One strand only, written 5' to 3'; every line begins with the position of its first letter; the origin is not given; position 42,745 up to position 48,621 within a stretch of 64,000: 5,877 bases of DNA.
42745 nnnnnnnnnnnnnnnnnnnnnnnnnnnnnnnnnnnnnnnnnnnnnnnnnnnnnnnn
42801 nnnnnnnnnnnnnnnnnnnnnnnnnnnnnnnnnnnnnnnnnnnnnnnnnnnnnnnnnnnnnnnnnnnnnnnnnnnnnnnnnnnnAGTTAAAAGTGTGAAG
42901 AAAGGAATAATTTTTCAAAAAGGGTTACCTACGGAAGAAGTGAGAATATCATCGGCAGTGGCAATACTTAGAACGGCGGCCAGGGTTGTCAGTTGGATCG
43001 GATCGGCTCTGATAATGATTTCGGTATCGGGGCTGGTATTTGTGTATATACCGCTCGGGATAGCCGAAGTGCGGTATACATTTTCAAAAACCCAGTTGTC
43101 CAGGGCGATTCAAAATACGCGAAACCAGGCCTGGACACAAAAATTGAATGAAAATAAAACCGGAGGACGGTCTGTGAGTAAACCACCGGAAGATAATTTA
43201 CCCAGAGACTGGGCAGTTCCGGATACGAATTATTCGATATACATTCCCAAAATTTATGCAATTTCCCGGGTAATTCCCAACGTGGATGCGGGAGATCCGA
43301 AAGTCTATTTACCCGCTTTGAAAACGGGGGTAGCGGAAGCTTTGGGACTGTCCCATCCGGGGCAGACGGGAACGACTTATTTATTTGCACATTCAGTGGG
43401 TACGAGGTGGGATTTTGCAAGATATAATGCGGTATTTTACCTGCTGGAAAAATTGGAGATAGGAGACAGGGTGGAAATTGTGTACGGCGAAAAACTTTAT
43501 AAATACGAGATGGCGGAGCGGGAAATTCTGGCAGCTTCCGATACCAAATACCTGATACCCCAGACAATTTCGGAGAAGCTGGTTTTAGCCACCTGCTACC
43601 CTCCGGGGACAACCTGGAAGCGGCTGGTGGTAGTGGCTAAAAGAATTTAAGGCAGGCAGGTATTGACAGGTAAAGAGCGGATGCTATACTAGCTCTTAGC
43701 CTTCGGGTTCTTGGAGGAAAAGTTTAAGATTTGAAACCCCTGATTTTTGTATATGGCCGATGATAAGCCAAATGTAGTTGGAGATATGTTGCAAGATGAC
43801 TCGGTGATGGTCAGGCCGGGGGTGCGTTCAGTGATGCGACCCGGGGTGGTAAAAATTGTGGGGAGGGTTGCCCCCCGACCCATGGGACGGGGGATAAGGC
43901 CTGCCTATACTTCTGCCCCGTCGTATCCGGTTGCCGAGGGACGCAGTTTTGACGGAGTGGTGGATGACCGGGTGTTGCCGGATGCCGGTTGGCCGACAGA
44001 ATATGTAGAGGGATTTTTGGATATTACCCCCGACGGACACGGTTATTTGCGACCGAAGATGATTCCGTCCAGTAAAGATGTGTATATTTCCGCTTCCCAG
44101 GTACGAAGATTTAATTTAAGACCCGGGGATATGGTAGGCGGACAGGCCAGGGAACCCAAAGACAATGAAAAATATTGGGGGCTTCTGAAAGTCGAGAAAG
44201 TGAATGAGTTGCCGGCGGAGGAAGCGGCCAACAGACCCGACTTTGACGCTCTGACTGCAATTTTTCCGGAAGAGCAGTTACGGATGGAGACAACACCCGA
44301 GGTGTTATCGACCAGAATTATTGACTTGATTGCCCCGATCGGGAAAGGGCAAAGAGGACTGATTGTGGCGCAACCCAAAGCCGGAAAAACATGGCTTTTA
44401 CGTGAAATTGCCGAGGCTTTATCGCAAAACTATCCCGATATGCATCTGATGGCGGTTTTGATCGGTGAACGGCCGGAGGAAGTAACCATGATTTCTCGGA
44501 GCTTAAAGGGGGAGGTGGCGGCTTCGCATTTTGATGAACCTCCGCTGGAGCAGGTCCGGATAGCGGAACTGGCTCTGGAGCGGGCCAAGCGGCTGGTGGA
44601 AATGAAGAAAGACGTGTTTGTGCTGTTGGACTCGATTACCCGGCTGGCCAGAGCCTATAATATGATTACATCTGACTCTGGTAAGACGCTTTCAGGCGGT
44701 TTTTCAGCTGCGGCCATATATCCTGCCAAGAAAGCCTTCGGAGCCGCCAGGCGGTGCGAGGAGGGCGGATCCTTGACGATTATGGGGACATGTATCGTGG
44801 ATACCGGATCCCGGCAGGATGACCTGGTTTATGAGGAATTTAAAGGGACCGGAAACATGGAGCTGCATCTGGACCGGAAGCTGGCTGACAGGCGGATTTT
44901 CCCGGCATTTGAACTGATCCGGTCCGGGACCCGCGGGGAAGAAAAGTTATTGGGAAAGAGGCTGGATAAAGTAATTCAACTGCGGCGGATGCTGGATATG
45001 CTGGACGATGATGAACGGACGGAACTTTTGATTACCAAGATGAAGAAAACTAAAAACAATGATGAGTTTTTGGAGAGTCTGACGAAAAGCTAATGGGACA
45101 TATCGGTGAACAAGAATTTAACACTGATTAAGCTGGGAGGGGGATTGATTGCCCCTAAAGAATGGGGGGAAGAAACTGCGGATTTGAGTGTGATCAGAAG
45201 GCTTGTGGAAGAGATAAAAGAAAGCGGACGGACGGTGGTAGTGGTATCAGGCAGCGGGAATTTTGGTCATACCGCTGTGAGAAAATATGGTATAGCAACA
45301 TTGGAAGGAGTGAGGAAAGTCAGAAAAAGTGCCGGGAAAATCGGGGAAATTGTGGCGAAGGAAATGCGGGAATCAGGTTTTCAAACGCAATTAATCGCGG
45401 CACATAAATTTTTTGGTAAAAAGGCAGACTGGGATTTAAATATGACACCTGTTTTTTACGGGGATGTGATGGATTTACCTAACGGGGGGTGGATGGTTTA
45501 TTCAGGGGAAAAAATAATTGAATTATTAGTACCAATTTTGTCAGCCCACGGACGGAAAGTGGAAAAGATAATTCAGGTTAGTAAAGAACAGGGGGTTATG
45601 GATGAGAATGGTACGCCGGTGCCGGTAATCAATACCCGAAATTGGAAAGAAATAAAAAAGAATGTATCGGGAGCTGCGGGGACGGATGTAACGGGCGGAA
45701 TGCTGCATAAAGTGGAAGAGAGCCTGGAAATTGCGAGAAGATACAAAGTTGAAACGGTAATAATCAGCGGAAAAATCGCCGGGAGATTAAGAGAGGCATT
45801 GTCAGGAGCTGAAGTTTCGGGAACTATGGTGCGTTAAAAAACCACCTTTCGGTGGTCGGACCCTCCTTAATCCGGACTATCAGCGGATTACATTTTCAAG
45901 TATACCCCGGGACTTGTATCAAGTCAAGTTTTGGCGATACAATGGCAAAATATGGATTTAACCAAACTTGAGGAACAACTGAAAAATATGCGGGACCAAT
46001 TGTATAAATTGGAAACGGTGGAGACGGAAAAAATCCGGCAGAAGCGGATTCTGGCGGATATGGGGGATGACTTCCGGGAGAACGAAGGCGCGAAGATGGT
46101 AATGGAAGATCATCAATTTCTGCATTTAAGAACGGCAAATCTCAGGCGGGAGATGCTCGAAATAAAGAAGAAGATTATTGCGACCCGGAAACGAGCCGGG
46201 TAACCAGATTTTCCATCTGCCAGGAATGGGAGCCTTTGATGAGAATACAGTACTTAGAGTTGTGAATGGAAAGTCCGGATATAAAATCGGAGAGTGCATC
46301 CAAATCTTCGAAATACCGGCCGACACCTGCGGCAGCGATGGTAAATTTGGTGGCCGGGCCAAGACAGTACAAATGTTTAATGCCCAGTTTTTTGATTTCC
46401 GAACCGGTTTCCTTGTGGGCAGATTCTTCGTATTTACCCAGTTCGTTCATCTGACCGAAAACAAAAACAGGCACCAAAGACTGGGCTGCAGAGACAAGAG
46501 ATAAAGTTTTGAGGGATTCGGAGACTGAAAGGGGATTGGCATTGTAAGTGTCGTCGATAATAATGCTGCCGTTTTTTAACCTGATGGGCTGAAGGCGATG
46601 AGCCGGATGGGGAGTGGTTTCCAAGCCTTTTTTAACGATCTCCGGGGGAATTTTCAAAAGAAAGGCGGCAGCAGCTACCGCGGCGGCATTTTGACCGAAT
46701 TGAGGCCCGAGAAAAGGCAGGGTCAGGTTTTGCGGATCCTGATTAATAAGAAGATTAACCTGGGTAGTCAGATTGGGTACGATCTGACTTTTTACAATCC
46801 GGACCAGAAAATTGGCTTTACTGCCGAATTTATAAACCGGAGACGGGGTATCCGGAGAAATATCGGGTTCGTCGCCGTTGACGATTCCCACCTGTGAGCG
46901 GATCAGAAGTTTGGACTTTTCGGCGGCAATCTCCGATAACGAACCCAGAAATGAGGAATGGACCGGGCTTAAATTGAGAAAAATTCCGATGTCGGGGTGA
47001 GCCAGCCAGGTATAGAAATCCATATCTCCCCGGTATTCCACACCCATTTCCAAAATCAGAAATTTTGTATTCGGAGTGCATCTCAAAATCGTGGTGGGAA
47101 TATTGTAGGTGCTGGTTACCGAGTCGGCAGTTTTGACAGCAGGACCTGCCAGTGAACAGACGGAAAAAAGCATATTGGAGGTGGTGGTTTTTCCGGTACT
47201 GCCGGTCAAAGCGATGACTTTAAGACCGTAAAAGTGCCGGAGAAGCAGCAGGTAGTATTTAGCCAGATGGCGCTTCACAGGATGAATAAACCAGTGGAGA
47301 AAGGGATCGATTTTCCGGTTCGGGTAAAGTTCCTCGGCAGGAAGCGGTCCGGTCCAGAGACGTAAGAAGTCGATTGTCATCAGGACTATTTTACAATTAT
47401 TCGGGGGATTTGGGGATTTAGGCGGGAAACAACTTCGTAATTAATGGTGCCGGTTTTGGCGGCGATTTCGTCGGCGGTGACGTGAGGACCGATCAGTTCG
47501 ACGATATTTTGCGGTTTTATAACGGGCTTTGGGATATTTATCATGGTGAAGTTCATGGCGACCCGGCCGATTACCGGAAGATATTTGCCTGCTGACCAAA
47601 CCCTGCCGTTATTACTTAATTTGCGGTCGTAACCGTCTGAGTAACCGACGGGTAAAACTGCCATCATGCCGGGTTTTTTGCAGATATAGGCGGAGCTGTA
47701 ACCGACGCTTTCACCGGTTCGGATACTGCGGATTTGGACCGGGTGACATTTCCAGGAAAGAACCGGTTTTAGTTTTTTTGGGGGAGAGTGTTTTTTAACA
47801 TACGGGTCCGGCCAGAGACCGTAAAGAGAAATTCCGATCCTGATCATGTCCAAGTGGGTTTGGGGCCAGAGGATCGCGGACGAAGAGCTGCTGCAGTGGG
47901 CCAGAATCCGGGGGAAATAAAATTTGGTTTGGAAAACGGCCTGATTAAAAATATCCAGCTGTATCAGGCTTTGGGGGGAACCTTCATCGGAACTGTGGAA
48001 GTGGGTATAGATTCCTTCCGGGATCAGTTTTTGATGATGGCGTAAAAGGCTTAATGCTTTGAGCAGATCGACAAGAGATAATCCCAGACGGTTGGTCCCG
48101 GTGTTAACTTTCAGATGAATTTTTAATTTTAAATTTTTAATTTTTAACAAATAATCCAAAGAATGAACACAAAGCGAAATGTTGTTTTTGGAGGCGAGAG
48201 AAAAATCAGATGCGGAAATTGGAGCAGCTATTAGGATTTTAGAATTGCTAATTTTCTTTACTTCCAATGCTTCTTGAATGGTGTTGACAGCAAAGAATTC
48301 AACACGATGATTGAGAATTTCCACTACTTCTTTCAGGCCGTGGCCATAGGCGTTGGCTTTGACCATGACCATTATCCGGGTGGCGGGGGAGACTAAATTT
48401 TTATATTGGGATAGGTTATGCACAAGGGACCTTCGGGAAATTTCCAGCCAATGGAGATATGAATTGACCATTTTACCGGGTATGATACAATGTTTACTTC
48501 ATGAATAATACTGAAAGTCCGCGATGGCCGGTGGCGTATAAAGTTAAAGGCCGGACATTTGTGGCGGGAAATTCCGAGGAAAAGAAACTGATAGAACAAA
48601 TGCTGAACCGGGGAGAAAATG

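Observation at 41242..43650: Sortase with two adjacent secreted substrates carrying a shared non-canonical sorting signal ASASAV[SA]K[MS]NP[DE][TA]G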

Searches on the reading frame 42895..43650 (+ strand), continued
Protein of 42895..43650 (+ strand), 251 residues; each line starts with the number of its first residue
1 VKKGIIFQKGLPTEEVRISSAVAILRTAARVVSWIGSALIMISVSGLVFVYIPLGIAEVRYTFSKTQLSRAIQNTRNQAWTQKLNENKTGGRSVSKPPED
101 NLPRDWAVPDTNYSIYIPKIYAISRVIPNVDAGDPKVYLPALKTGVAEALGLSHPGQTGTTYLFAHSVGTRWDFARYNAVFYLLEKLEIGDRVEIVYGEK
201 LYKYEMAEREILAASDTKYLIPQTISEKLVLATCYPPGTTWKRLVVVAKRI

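Call 88: search_solved_structures(query=window:42895-43650:+, max_evalue=10)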
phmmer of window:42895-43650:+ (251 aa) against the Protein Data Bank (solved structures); distinct sequences matched with E-value up to 10: 27.
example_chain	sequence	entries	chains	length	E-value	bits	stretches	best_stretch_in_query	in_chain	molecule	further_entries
2w1k_A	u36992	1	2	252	0.00023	23.7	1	178-250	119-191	PUTATIVE SORTASE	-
4d70_A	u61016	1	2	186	0.0004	23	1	153-249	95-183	SORTASE FAMILY PROTEIN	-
6bwe_A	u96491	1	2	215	0.00057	22.4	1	127-251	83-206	Putative fimbrial associated sortase-like protein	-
5k9a_A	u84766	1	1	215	0.00058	22.4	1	127-251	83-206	Putative fimbrial associated sortase-like protein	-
5hu4_A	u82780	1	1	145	0.0059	19.1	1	180-248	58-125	Cysteine protease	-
9m5j_B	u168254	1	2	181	0.0069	18.9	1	176-249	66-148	Peptidase C60, sortase A and B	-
9iok_A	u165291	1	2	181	0.0072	18.8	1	176-249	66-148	Peptidase C60, sortase A and B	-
9iv0_A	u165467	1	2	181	0.0072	18.8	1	176-249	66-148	Peptidase C60, sortase A and B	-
9m5i_B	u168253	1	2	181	0.0073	18.8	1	176-249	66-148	Peptidase C60, sortase A and B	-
9m4u_B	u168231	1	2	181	0.0073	18.8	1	176-249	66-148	Peptidase C60, sortase A and B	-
9m2n_A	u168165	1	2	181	0.057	15.9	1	176-225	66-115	Peptidase C60, sortase A and B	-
9j0t_A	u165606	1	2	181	0.06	15.8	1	176-225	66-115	Peptidase C60, sortase A and B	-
9m2g_A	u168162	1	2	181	0.06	15.8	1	176-225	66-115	Peptidase C60, sortase A and B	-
9m6n_B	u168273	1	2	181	0.061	15.8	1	176-225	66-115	Peptidase C60, sortase A and B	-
8t28_A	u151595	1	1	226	0.061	15.8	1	178-251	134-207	Class C sortase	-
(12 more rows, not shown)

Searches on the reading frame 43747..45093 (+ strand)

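Call 36: search_protein_families(library=pfam, proteins=[window:43747-45093:+], max_evalue=0.00001)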
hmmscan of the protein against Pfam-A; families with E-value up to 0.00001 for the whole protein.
window:43747-45093:+ (448 aa): 2 families
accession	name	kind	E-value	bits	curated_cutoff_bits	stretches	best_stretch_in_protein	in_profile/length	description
PF00006.31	ATP-synt_ab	-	1.4e-27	97.1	29.5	1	189-393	2-211/213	ATP synthase alpha/beta family, nucleotide-binding domain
PF07497.18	Rho_RNA_bind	-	1.3e-25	89.4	27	1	87-157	1-72/73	Rho termination factor, RNA-binding domain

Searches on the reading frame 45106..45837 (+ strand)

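Call 36: search_protein_families(library=pfam, proteins=[window:45106-45837:+], max_evalue=0.00001)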
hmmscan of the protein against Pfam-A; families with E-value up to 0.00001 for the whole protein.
window:45106-45837:+ (243 aa): 1 family
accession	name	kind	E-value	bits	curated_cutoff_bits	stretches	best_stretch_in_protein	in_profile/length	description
PF00696.33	AA_kinase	-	4.4e-20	72.9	24.9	1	5-221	2-234/234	Amino acid kinase family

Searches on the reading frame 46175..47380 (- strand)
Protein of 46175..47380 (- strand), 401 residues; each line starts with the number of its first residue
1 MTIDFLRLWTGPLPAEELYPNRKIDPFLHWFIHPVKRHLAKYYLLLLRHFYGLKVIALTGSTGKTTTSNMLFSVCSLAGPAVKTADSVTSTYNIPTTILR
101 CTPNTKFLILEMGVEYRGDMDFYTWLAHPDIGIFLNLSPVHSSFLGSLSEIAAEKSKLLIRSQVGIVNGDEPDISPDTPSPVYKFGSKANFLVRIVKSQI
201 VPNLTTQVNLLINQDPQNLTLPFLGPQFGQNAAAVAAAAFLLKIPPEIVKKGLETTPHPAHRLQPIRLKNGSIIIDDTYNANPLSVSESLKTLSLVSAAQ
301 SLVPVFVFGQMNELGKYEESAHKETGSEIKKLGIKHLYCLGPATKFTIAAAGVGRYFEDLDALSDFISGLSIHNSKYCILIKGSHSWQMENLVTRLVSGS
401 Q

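Call 36: search_protein_families(library=pfam, proteins=[window:46175-47380:-], max_evalue=0.00001)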
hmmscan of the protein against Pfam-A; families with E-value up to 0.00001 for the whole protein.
window:46175-47380:- (401 aa): 2 families
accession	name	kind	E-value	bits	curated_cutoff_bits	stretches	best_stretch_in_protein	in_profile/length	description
PF08245.18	Mur_ligase_M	-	4.9e-23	82.6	24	1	59-239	2-200/200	Mur ligase middle domain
PF02875.26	Mur_ligase_C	-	1.4e-11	45.7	28.4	1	261-384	1-126/127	Mur ligase, glutamate ligase domain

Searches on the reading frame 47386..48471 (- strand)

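Call 36: search_protein_families(library=pfam, proteins=[window:47386-48471:-], max_evalue=0.00001)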
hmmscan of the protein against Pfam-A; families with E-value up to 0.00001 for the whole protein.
window:47386-48471:- (361 aa): 2 families
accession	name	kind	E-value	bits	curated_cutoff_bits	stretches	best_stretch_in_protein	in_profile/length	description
PF01168.26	Ala_racemase_N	-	3.6e-51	174.4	24.1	1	11-219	1-218/220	Alanine racemase, N-terminal domain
PF00842.27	Ala_racemase_C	-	1.6e-35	121.9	25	1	237-358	1-126/127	Alanine racemase, C-terminal domain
